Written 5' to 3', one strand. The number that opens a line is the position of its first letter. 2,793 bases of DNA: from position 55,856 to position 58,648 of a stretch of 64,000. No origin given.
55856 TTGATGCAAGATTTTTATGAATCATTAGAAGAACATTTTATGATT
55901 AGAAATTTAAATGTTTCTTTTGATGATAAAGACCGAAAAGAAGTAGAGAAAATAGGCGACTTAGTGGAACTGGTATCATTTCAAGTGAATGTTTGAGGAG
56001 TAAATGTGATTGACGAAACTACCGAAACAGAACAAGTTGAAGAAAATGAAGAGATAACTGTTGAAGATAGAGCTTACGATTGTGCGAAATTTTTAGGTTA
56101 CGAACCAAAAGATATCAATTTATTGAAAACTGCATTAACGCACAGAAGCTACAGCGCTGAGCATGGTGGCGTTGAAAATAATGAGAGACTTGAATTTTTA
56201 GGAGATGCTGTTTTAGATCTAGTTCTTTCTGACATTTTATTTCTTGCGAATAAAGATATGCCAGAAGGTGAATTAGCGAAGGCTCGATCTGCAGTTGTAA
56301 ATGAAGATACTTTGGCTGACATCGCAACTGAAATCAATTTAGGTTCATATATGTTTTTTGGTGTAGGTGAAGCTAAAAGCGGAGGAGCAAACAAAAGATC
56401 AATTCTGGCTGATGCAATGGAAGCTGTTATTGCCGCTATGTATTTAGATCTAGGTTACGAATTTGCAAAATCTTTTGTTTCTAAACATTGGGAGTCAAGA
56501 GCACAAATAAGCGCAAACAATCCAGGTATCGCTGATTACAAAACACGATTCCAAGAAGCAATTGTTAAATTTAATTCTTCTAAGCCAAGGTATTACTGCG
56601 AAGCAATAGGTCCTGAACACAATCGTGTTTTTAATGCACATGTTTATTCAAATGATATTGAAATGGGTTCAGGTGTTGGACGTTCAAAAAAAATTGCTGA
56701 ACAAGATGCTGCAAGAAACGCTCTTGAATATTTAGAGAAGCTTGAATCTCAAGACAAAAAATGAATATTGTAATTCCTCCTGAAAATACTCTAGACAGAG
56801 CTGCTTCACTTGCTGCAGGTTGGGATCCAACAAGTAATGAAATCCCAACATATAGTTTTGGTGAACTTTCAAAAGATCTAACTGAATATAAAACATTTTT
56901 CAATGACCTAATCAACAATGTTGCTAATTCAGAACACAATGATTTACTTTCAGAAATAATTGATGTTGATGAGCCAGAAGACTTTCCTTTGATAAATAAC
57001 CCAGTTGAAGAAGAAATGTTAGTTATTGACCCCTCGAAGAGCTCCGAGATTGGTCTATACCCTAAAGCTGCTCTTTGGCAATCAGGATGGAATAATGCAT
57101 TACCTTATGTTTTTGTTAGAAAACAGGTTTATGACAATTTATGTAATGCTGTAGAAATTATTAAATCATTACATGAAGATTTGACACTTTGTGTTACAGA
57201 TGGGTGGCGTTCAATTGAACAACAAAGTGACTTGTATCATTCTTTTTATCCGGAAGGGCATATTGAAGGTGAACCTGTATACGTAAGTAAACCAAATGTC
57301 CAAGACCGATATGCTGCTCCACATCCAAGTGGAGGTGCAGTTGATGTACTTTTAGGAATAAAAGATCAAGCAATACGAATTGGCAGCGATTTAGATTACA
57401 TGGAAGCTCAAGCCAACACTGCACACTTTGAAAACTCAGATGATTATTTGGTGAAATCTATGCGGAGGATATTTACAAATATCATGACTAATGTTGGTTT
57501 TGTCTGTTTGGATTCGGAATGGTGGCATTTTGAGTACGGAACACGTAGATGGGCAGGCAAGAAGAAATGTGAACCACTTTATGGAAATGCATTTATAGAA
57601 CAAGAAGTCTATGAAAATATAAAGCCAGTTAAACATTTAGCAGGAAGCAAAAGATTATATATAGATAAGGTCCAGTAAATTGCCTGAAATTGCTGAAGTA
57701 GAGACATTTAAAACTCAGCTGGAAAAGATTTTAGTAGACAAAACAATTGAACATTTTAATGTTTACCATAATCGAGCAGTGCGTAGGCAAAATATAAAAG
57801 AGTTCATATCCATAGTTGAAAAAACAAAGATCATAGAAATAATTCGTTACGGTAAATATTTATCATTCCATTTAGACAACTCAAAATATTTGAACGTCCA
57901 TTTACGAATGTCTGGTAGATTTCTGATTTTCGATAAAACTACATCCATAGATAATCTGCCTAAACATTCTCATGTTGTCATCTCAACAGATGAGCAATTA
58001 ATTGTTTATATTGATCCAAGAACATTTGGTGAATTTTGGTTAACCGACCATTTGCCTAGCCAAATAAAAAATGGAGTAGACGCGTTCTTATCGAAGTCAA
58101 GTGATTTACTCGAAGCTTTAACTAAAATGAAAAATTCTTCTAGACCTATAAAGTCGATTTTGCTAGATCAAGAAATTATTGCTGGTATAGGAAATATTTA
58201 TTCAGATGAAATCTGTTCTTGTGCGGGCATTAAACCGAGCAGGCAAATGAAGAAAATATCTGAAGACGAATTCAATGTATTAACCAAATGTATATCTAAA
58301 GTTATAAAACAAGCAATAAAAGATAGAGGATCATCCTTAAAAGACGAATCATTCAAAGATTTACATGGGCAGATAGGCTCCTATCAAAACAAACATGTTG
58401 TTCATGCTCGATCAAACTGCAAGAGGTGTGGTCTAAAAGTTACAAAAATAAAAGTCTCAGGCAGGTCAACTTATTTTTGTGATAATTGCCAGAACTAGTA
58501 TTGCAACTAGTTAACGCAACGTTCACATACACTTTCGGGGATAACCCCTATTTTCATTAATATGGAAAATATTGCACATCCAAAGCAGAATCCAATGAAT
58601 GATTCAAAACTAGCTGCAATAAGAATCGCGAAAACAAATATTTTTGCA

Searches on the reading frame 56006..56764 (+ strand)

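Call 55: search_protein_families(library=pfam, proteins=[window:56006-56764:+], max_evalue=0.001)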
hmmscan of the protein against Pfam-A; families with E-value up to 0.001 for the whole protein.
window:56006-56764:+ (252 aa): 4 families
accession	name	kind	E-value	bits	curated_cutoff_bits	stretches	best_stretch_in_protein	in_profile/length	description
PF14622.11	Ribonucleas_3_3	-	1.3e-40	139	35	1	36-161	1-123/128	Ribonuclease-III-like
PF00636.31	Ribonuclease_3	-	9.3e-23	81.4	27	1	60-150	1-102/102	Ribonuclease III domain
PF00035.32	dsrm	-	3.5e-16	60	23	1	178-243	1-66/66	Double-stranded RNA binding motif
PF22935.1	RM44_endonuclase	-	0.00047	20.7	27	0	34-144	17-138/139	Large ribosomal subunit protein mL44, endonuclease domain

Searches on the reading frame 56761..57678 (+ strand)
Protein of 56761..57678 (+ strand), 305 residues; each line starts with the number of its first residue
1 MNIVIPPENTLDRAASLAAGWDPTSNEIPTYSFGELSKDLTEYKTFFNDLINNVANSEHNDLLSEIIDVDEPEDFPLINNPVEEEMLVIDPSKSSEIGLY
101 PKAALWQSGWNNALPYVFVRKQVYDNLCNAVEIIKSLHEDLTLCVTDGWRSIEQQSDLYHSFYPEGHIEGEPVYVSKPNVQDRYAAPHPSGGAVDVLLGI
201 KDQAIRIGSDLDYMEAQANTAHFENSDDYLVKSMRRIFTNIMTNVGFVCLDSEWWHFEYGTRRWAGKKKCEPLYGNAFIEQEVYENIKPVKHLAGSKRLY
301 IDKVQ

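Call 55: search_protein_families(library=pfam, proteins=[window:56761-57678:+], max_evalue=0.001)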
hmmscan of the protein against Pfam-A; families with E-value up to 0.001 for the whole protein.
window:56761-57678:+ (305 aa): 1 family
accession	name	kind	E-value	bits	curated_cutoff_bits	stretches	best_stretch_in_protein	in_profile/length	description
PF01427.22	Peptidase_M15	-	1.7e-10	41.4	27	1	140-261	60-186/199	D-ala-D-ala dipeptidase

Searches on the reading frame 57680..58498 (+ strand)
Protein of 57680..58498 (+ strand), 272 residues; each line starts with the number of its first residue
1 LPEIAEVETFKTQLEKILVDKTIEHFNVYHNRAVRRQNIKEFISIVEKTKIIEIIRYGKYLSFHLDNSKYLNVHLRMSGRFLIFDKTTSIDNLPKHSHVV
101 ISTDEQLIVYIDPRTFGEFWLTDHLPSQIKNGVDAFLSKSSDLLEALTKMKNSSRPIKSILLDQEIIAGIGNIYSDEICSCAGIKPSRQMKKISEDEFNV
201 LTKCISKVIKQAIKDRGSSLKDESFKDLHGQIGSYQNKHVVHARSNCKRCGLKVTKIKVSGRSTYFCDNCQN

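Call 55: search_protein_families(library=pfam, proteins=[window:57680-58498:+], max_evalue=0.001)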
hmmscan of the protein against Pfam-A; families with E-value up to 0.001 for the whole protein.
window:57680-58498:+ (272 aa): 5 families
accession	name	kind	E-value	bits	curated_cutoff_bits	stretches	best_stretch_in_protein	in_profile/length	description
PF01149.29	Fapy_DNA_glyco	-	4.4e-28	98.7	25.5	1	1-118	1-116/117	Formamidopyrimidine-DNA glycosylase N-terminal domain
PF06831.19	H2TH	-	1.6e-19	70.1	34.7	1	143-221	12-90/93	Formamidopyrimidine-DNA glycosylase H2TH domain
PF06827.20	zf-FPG_IleRS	-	1.1e-08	35.2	21.3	1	247-271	4-28/30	Zinc finger found in FPG and IleRS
PF00416.27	Ribosomal_S13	-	0.0006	20.7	31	0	165-216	18-69/128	Ribosomal protein S13/S18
PF05833.16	NFACT_N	-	0.00082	18.7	31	0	139-215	174-246/456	NFACT N-terminal and middle domains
